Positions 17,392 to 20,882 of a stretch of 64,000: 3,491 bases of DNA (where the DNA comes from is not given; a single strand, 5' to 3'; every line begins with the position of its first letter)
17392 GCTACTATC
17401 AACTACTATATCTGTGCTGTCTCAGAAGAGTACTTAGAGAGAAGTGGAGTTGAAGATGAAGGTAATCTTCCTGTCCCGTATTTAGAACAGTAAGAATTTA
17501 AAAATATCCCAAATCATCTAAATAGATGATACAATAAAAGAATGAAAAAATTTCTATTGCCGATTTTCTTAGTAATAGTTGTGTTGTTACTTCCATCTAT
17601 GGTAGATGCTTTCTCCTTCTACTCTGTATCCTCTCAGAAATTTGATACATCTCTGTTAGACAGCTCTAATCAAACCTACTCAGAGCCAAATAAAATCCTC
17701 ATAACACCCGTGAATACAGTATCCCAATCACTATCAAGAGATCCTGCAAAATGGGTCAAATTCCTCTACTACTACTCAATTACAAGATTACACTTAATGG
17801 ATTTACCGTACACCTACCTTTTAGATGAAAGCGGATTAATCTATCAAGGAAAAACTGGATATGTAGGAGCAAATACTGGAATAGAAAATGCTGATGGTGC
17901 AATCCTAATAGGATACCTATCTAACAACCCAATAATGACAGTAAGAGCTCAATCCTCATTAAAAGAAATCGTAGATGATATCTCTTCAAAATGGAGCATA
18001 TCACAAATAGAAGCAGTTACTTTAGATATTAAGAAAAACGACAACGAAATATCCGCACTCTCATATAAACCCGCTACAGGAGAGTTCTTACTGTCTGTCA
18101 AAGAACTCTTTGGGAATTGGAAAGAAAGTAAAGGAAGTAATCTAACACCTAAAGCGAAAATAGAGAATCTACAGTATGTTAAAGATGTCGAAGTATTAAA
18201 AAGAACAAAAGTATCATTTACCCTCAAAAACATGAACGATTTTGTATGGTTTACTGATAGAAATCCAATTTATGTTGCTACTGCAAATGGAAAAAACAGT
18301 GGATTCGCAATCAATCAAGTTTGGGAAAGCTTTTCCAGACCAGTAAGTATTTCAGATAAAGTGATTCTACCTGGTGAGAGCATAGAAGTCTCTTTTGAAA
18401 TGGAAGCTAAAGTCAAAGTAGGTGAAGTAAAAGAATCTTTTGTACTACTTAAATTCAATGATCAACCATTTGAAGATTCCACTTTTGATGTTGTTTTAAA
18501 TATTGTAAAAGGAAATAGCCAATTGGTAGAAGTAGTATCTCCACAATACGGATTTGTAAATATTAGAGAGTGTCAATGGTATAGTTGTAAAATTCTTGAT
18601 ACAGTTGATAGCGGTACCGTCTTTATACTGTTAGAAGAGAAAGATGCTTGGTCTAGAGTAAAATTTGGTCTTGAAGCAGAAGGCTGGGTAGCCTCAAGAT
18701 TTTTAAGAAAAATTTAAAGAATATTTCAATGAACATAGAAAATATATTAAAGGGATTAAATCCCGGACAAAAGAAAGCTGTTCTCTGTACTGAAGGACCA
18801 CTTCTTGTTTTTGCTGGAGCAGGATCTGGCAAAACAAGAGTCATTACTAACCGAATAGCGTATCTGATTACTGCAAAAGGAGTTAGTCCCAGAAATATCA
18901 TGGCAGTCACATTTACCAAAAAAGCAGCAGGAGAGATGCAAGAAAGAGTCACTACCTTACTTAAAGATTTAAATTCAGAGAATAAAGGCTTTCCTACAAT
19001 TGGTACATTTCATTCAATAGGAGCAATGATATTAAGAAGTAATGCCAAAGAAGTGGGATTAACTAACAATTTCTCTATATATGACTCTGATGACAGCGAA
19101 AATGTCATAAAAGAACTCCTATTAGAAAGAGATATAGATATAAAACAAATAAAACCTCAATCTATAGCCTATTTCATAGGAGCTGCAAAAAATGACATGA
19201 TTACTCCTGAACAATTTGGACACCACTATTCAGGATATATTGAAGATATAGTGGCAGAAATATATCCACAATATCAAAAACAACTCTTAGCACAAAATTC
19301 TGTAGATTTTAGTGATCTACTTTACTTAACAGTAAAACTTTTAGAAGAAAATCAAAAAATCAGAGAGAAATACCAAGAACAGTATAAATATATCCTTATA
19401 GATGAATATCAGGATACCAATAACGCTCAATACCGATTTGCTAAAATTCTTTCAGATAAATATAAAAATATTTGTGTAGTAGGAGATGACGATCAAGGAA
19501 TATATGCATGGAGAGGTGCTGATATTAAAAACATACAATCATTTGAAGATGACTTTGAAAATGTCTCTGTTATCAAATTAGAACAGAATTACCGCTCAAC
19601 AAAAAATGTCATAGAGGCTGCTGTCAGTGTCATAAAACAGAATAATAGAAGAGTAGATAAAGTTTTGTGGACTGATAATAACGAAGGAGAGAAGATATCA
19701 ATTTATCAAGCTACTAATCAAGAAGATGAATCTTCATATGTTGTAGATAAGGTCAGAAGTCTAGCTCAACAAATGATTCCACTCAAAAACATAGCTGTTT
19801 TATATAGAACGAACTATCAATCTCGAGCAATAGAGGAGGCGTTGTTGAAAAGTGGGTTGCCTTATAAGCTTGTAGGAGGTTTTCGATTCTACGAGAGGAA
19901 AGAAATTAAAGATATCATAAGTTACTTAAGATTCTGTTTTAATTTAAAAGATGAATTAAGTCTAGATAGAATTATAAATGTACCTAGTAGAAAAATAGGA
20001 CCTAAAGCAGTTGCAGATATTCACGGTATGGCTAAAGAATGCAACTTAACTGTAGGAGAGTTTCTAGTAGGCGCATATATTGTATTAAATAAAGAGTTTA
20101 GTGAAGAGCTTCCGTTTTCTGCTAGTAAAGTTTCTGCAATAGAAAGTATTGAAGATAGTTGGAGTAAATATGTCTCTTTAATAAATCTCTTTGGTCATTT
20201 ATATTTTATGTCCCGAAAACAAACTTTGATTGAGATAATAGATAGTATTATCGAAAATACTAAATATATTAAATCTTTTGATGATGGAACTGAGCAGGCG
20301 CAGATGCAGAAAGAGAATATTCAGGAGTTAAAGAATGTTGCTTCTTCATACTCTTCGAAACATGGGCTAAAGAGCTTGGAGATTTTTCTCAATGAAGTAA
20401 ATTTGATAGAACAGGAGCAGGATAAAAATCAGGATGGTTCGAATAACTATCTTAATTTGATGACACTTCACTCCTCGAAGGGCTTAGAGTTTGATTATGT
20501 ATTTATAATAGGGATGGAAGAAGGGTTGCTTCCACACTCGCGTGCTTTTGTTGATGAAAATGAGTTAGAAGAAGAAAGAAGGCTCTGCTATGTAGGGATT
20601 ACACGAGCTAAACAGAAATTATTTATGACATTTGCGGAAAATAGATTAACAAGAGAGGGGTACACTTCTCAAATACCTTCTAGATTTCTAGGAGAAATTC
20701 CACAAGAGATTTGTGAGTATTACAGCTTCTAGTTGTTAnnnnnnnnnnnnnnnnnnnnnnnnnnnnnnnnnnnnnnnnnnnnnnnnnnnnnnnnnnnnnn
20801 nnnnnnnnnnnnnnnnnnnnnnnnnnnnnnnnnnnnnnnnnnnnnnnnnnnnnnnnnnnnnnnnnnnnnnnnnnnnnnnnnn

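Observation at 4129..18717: Uncharacterised cell-envelope island: L,D-transpeptidase plus a tightly packed eight-gene operon of surface and membrane proteins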

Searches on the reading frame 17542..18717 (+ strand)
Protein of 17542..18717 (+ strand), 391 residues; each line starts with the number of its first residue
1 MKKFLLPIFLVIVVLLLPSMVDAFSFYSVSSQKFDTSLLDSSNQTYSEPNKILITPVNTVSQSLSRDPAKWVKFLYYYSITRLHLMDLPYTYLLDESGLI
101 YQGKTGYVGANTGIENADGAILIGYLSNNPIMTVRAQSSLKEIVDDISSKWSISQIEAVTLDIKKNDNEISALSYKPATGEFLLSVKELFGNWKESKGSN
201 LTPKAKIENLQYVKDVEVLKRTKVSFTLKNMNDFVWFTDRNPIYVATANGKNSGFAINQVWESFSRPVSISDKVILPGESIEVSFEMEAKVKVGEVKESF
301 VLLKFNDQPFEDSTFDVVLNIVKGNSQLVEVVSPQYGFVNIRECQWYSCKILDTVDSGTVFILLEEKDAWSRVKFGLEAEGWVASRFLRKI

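Call 4: search_protein_families(library=pfam, proteins=[window:17542-18717:+], max_evalue=0.1)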
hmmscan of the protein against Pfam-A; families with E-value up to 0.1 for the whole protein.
window:17542-18717:+ (391 aa): 2 families
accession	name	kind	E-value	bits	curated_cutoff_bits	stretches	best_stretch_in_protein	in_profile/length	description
PF08239.17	SH3_3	-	2.3e-07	31.3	27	1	339-388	3-53/54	Bacterial SH3 domain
PF16314.11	DUF4954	-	0.095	11.8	26.2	0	15-73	337-396/433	Domain of unknown function (DUF4954)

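Call 5: search_protein_families(library=ncbifam, proteins=[window:17542-18717:+], max_evalue=0.1)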
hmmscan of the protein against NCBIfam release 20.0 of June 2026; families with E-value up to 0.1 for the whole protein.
window:17542-18717:+ (391 aa): 1 family
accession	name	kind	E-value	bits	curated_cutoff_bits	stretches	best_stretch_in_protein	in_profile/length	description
TIGR04211.1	SH3_and_anchor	equivalog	1.5e-07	31.3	65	1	338-389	7-59/198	TIGR04211 family SH3 domain-containing protein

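Call 8: search_protein_families(library=phrogs, proteins=[window:17542-18717:+], max_evalue=0.1)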
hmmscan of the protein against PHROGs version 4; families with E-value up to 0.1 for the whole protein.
window:17542-18717:+ (391 aa): 0 families

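Call 9: search_solved_structures(query=window:17542-18717:+, max_evalue=1)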
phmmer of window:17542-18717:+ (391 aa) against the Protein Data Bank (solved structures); distinct sequences matched with E-value up to 1: 7.
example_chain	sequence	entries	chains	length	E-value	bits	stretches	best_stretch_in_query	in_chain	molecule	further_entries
2rkq_A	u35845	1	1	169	0.12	14.6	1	73-195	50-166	Peptidoglycan-recognition protein-SD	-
1yck_A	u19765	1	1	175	0.15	14.3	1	72-126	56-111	Peptidoglycan recognition protein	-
4uzj_A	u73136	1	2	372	0.35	13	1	149-262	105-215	NOTUM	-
4uzk_A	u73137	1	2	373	0.35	13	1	149-262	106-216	NOTUM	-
27aa_A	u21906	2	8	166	0.58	12.3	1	73-126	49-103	Peptidoglycan recognition protein 1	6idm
6a89_A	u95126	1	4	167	0.59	12.3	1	73-126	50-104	Peptidoglycan recognition protein 1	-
2r2k_A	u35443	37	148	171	0.61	12.2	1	73-126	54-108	Peptidoglycan recognition protein | Peptidoglycan recognition protein 1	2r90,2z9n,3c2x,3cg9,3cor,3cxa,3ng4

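Call 52: search_solved_structures(query=A4, max_evalue=10)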
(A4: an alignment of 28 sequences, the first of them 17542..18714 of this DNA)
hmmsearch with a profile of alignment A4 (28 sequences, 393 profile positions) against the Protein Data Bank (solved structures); distinct sequences matched with E-value up to 10: 39.
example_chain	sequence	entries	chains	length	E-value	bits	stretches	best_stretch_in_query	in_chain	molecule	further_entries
4krt_A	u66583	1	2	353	5e-06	29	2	338-393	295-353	Autolytic lysozyme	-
2rkq_A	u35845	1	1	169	5.2e-05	25.7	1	71-133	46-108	Peptidoglycan-recognition protein-SD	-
2kq8_A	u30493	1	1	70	0.00053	22.4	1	340-393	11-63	Cell wall hydrolase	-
2kt8_A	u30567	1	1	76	0.0012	21.2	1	340-393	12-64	Probable surface protein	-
2eax_A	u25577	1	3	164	0.0024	20.2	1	63-106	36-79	Peptidoglycan recognition protein-I-beta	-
2eav_A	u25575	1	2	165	0.0024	20.2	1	63-106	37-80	Peptidoglycan recognition protein-I-beta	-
1yck_A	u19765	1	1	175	0.0058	18.9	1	46-130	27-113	Peptidoglycan recognition protein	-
27aa_A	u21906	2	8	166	0.0085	18.4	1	46-113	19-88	Peptidoglycan recognition protein 1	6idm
6a89_A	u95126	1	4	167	0.0086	18.4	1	46-113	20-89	Peptidoglycan recognition protein 1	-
2r2k_A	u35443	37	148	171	0.0091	18.3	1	46-113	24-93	Peptidoglycan recognition protein | Peptidoglycan recognition protein 1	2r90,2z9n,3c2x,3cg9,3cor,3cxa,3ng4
3ep1_A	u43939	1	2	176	0.011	18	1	89-120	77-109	PGRP-Hd - Peptidoglycan recognition protein homologue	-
2dnu_A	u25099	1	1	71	0.017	17.4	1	336-392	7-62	SH3 multiple domains 1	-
1sxr_A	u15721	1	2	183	0.019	17.3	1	70-107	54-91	Peptidoglycan recognition protein SA CG11709-PA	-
2kyb_A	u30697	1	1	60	0.019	17.2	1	340-390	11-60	Mannosyl-glycoprotein endo-beta-N-acetylglucosaminidase domain protein, possible enterotox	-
1s2j_A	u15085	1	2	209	0.024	16.9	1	70-107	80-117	Peptidoglycan recognition protein SA CG11709-PA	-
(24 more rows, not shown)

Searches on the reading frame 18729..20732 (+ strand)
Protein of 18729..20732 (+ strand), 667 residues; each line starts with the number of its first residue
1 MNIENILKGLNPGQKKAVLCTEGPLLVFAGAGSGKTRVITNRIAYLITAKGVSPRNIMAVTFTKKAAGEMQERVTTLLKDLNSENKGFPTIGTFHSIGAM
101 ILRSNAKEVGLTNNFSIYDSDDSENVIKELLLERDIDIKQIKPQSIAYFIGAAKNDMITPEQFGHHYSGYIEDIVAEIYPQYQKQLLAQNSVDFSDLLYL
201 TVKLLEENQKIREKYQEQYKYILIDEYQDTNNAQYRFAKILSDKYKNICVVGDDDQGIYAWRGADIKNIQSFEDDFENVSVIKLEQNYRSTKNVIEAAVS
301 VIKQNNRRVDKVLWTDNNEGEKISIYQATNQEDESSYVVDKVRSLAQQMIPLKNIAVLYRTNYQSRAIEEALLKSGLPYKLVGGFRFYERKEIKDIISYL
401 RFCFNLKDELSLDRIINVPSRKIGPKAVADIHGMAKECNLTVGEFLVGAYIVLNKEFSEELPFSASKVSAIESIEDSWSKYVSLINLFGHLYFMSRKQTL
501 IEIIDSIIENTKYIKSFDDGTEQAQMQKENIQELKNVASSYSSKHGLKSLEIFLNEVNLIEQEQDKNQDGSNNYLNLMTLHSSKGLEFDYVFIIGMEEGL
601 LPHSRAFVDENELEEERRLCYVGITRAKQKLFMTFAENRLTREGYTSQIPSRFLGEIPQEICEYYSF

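Call 4: search_protein_families(library=pfam, proteins=[window:18729-20732:+], max_evalue=0.1)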
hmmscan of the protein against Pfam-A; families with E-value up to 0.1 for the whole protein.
window:18729-20732:+ (667 aa): 8 families
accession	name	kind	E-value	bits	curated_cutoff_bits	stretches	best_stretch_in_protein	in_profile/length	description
PF00580.27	UvrD-helicase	-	3.7e-93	312.6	23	1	10-276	1-270/271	UvrD/REP helicase N-terminal domain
PF13361.12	UvrD_C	-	6.9e-83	279.4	25.6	1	282-637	1-349/350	UvrD-like helicase C-terminal domain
PF13245.12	AAA_19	-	3.8e-24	85.8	25.1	1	14-260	1-132/134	AAA domain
PF01443.25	Viral_helicase1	-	3.5e-10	40.5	21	1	537-631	142-224/228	Viral superfamily 1 RNA helicase core domain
PF13538.12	UvrD_C_2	-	8.4e-10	38.8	27.4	1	577-633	4-51/52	UvrD-like helicase C-terminal domain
PF13604.12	AAA_30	-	7.2e-09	36.1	27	2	10-74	2-66/191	AAA domain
PF13087.12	AAA_12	-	3.5e-05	23.9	27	1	545-633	110-190/195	AAA domain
PF13401.12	AAA_22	-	0.073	13.8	27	0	21-87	4-64/130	AAA domain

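Call 5: search_protein_families(library=ncbifam, proteins=[window:18729-20732:+], max_evalue=0.1)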
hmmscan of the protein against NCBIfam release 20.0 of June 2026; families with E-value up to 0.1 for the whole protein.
window:18729-20732:+ (667 aa): 19 families
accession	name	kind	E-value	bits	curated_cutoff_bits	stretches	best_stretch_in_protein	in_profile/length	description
TIGR01073.1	pcrA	equivalog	1.1e-227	758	911.2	1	7-663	2-637/725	DNA helicase PcrA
NF008743.0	PRK11773.1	equivalog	2.9e-192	640.8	965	1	1-663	1-642/720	DNA helicase II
TIGR01075.1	uvrD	equivalog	3.1e-183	610.9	1144.45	1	6-664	1-638/715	DNA helicase II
TIGR01074.1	rep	equivalog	6.4e-181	603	951.45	1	10-660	2-636/668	DNA helicase Rep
NF008172.0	PRK10919.1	equivalog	2.1e-140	469.1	1168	1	10-660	3-636/673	DNA helicase Rep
NF008276.0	PRK11054.1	equivalog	4.5e-55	187.4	543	3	151-365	367-573/684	DNA helicase IV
TIGR02785.1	addA_Gpos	equivalog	1.1e-49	169.2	707.65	4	165-303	331-481/1234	helicase-exonuclease AddAB subunit AddA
TIGR00609.1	recB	equivalog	4.3e-41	141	696.05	3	174-307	325-460/1175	exodeoxyribonuclease V subunit beta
NF010485.0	PRK13909.1-2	equivalog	1.7e-40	139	650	2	176-594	285-630/909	RecB-like helicase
NF010487.0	PRK13909.1-4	equivalog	9.6e-36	123.4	759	3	188-413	294-535/924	RecB-like helicase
TIGR02784.1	addA_alphas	equivalog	1e-34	120.1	860.75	4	27-79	15-66/1138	double-strand break repair helicase AddA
NF041464.1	HelD_BACSU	equivalog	2.3e-20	72.1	419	1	190-383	521-703/779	RNA polymerase recycling motor HelD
NF010484.0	PRK13909.1-1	equivalog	2.5e-14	52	1074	2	28-85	11-67/945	RecB-like helicase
NF008128.0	PRK10876.1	equivalog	1.8e-13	49.1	1697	1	175-306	332-465/1181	exodeoxyribonuclease V subunit beta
NF010486.0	PRK13909.1-3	equivalog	1.3e-12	46.6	1109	2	26-86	9-68/921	RecB-like helicase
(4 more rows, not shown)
